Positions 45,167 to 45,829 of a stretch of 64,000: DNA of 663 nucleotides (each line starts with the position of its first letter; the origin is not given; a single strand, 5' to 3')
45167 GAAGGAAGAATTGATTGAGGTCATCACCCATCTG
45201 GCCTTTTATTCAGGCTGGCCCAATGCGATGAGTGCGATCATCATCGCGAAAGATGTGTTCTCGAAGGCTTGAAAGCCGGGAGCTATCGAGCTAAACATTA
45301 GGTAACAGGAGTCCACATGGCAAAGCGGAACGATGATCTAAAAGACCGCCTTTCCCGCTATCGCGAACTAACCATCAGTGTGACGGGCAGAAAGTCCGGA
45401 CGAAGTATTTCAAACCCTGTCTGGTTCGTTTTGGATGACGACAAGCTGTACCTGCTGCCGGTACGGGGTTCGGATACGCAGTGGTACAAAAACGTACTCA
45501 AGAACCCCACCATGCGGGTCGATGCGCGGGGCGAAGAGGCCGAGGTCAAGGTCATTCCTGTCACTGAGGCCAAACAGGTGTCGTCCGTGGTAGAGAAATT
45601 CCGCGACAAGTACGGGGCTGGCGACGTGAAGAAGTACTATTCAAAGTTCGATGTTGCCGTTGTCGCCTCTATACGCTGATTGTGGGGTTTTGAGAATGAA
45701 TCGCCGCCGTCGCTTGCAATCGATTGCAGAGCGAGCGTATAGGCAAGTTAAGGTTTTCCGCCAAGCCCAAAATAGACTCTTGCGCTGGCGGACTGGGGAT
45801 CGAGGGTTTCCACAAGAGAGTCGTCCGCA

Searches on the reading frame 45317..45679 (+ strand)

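Call 69: search_protein_families(library=pfam, proteins=[window:45317-45679:+], max_evalue=0.01)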
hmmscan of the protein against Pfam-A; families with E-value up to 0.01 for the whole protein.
window:45317-45679:+ (120 aa): 2 families
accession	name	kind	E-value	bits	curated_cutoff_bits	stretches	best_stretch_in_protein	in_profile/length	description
PF10012.15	DUF2255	-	1.8e-14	54.4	29.8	1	11-101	4-94/115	Uncharacterized protein conserved in bacteria (DUF2255)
PF04075.20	F420H2_quin_red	-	1.4e-10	41.8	22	1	14-100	22-110/130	F420H(2)-dependent quinone reductase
